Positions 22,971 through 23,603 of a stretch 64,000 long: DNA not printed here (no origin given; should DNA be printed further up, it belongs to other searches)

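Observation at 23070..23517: Stand-alone sigma-54-driven gene for an internally duplicated 8-cysteine small protein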

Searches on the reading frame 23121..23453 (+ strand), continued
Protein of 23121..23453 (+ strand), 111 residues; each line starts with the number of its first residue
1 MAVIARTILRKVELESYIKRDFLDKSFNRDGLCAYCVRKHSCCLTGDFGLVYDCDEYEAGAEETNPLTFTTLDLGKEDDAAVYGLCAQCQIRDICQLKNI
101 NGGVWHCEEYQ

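Call 73: search_protein_families(library=pfam, proteins=[L027:2473-4161:+, L062:3298-4434:+, L033:2705-4366:+, L076:2644-4302:+, L057:2606-4396:+], max_evalue=0.05)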
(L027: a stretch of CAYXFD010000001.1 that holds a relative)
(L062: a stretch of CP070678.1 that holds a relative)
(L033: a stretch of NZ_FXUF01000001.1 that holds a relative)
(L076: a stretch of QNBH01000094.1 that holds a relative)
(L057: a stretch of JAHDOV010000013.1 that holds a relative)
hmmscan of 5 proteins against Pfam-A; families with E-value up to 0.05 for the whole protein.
L027:2473-4161:+ (563 aa): 5 families
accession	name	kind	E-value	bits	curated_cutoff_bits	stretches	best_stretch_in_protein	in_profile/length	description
PF02518.31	HATPase_c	-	1.6e-24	86.9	26.4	1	451-557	2-109/111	Histidine kinase-, DNA gyrase B-, and HSP90-like ATPase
PF00512.31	HisKA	-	1e-10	41.9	26.9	1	344-404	3-62/66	His Kinase A (phospho-acceptor) domain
PF14501.12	HATPase_c_5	-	0.00041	20.7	22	1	454-545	5-92/102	GHKL domain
PF08579.17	RPM2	-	0.021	15.6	27.6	0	158-225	39-105/119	Mitochondrial ribonuclease P subunit (RPM2)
PF13589.12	HATPase_c_3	-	0.041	14.3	25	0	456-502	4-48/137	Histidine kinase-, DNA gyrase B-, and HSP90-like ATPase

L062:3298-4434:+ (379 aa): 5 families
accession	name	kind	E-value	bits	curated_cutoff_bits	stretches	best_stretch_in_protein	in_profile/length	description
PF02518.31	HATPase_c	-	1.9e-27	96.3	26.4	1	264-369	2-109/111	Histidine kinase-, DNA gyrase B-, and HSP90-like ATPase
PF00512.31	HisKA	-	2.6e-06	27.8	26.9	1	158-218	4-63/66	His Kinase A (phospho-acceptor) domain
PF10090.15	HPTransfase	-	0.00024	21.3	22.9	1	269-310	33-74/123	Histidine phosphotransferase C-terminal domain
PF14501.12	HATPase_c_5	-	0.0056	17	22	1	268-355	6-90/102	GHKL domain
PF13589.12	HATPase_c_3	-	0.018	15.5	25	1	268-318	3-52/137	Histidine kinase-, DNA gyrase B-, and HSP90-like ATPase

L033:2705-4366:+ (554 aa): 4 families
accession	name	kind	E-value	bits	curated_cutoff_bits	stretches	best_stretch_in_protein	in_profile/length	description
PF02518.31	HATPase_c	-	5.4e-25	88.4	26.4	1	440-546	2-110/111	Histidine kinase-, DNA gyrase B-, and HSP90-like ATPase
PF00512.31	HisKA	-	8.8e-11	42.1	26.9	1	334-393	3-62/66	His Kinase A (phospho-acceptor) domain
PF10090.15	HPTransfase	-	0.012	15.8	22.9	1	445-485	33-73/123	Histidine phosphotransferase C-terminal domain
PF01590.32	GAF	-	0.019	15.9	22.4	0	244-306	71-131/133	GAF domain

L076:2644-4302:+ (553 aa): 5 families
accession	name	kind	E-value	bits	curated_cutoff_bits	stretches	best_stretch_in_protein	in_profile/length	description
PF02518.31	HATPase_c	-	3.3e-27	95.6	26.4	1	445-550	2-109/111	Histidine kinase-, DNA gyrase B-, and HSP90-like ATPase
PF00512.31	HisKA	-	2.3e-10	40.8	26.9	1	338-398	3-62/66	His Kinase A (phospho-acceptor) domain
PF13185.12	GAF_2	-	0.00015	22.4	28.6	1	126-186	75-135/136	GAF domain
PF14501.12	HATPase_c_5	-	0.0051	17.1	22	1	449-540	6-94/102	GHKL domain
PF01590.32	GAF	-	0.016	16.2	22.4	0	32-185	3-132/133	GAF domain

L057:2606-4396:+ (597 aa): 7 families
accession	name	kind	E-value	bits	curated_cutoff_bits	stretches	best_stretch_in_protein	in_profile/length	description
PF02518.31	HATPase_c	-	3.9e-26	92.1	26.4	1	483-589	2-110/111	Histidine kinase-, DNA gyrase B-, and HSP90-like ATPase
PF00512.31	HisKA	-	7.7e-11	42.3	26.9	1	376-437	3-63/66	His Kinase A (phospho-acceptor) domain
PF01590.32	GAF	-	1.1e-06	29.6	22.4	1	64-224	5-133/133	GAF domain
PF13492.12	GAF_3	-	4.1e-06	27.7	27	0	178-218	81-121/129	GAF domain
PF13185.12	GAF_2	-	2.2e-05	25.1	28.6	0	172-224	83-135/136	GAF domain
PF14501.12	HATPase_c_5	-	0.0033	17.7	22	1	486-574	5-90/102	GHKL domain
PF13581.12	HATPase_c_2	-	0.033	14.6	27.4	0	492-565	41-111/127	Histidine kinase-like ATPase domain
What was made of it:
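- Closest known: NtrB/NtrC-sigma-54 nitrogen regulon. Different: The kinase has GAF-like sensor domains (call 73).
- The kinase is soluble with GAF-like domains, not a periplasmic metal sensor (call 73).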

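Call 79: predict_structure(alignment_id=A5)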
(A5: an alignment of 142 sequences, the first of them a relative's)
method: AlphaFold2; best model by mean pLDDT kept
length: 97 residues; sequences in the alignment: 142
mean_pLDDT: 69.8   pTM: 0.30
mean pLDDT of the five models: 69.8, 65.5, 62.6, 62.1, 56.6
residues with pLDDT >= 90: 0; 70-90: 62; 50-70: 21; < 50: 14
segments of 3 or more residues with pLDDT < 50: 49-54, 60-63
pLDDT, mean of each block of 10 residues (from residue 1): 61 81 75 80 55 46 60 84 78 80
secondary structure, 60 per line:
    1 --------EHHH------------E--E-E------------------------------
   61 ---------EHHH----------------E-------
elements in order:
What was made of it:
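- Closest known: Low-potential 2x[4Fe-4S] ferredoxins and accessory Fe-S subunits of NuoEF-type. Different: The two modules are joined by a disordered linker rather than forming one compact domain (call 79).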

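Call 81: search_protein_families(library=ncbifam, alignment_id=A5, max_evalue=0.01)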
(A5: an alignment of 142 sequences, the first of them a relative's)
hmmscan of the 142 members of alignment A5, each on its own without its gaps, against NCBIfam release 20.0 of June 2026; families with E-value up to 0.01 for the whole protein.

A. member 1, P0202 (97 aa): 1 family
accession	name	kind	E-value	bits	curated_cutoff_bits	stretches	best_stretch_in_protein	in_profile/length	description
NF008646.0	PRK11639.1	equivalog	0.0038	17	167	0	63-84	134-155/171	zinc uptake transcriptional repressor Zur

B. families by the number of members that match (of 142 scanned): 3 families
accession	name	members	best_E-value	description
NF047406.1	TransRegPerRTherm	4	0.00024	manganese-dependent transcriptional regulator PerR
NF008646.0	PRK11639.1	1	0.0038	zinc uptake transcriptional repressor Zur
NF000796.0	PRK00054.1-1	1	0.0052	dihydroorotate dehydrogenase electron transfer subunit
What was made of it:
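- Four members give weak NCBIfam hits to the Cys-rich ends of PerR and one to Zur (call 81). The NCBIfam hits are far below the curated cut-offs (call 81).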

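Call 82: fold_search(model_id=the predicted structure, library=pdb)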
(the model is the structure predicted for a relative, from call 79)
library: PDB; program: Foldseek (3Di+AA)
matches with E <= 10: 0; with E <= 0.001: 0
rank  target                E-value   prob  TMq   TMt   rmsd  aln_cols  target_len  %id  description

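Call 84: search_protein_families(library=pfam, proteins=[L022:9251-11083:+, L022:11133-12071:+, L043:7276-7608:+, L043:7824-10532:+], max_evalue=0.0001)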
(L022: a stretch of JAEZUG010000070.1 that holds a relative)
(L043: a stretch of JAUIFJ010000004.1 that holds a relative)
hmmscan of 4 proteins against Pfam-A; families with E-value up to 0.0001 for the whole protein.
L022:9251-11083:+ (611 aa): 5 families
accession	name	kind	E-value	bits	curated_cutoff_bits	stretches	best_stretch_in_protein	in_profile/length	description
PF01380.27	SIS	-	1.3e-60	203.3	25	2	292-420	1-130/131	SIS domain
PF13522.11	GATase_6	-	2.9e-19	69.8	27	1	64-186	8-121/130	Glutamine amidotransferase domain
PF13537.11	GATase_7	-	3.3e-14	53.4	25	1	82-199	9-121/123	Glutamine amidotransferase domain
PF13580.11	SIS_2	-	7.5e-06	26.5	27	1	327-377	88-137/138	SIS domain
PF13230.11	GATase_4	-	8e-06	25.4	23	1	64-149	69-153/272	Glutamine amidotransferases class-II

L022:11133-12071:+ (313 aa): 11 families
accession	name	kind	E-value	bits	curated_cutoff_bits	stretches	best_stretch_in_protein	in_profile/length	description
PF07992.20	Pyr_redox_2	-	9.2e-57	193.1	26.1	1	3-290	1-291/291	Pyridine nucleotide-disulphide oxidoreductase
PF13738.12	Pyr_redox_3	-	5.4e-26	92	30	1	77-273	100-305/305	Pyridine nucleotide-disulphide oxidoreductase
PF00070.33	Pyr_redox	-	3.4e-17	63.2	22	1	145-215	2-79/82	Pyridine nucleotide-disulphide oxidoreductase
PF01266.30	DAO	-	1.5e-10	41.6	27.9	1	4-39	1-38/353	FAD dependent oxidoreductase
PF00890.30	FAD_binding_2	-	7.1e-09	35.8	20.4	1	4-39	1-37/414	FAD binding domain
PF01946.23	Thi4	-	1.2e-07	31.7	26.2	1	2-37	17-53/235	Thi4 family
PF01134.28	GIDA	-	1.7e-07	31.1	22.1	1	4-32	1-29/391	Glucose inhibited division protein A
PF12831.13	FAD_oxidored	-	3e-07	30.5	27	1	4-42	1-40/416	FAD dependent oxidoreductase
PF13450.12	NAD_binding_8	-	2.4e-05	24.9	21.9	1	7-41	1-36/68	NAD(P)-binding Rossmann-like domain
PF03486.20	HI0933_like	-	2.7e-05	24.2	50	1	4-34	2-32/244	HI0933-like protein Rossmann domain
PF13434.12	Lys_Orn_oxgnase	-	5.2e-05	23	21.3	0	98-162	144-208/339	L-lysine 6-monooxygenase/L-ornithine 5-monooxygenase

L043:7276-7608:+ (111 aa): 0 families

L043:7824-10532:+ (903 aa): 8 families
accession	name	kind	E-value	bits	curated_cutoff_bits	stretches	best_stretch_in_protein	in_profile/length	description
PF00158.32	Sigma54_activat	-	9.6e-69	230.8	20.2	1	593-759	1-167/168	Sigma-54 interaction domain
PF00072.30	Response_reg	-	1.4e-28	99.7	30.2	1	458-567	1-110/111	Response regulator receiver domain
PF25601.1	AAA_lid_14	-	1.1e-26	92.8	27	1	765-842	1-78/87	AAA+ ATPase lid domain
PF14532.12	Sigma54_activ_2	-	3.5e-22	79.6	25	1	594-764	1-138/138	Sigma-54 interaction domain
PF02954.25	HTH_8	-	1.5e-12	47.4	22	1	853-892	2-41/42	Bacterial regulatory protein, Fis family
PF07728.20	AAA_5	-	2.7e-07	31.1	22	1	617-735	2-123/139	AAA domain (dynein-related subfamily)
PF00004.35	AAA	-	4.3e-05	24.4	21.2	1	617-738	1-112/131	ATPase family associated with various cellular activities (AAA)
PF13556.12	HTH_30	-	5.9e-05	23.2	27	0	862-894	5-37/59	PucR C-terminal helix-turn-helix domain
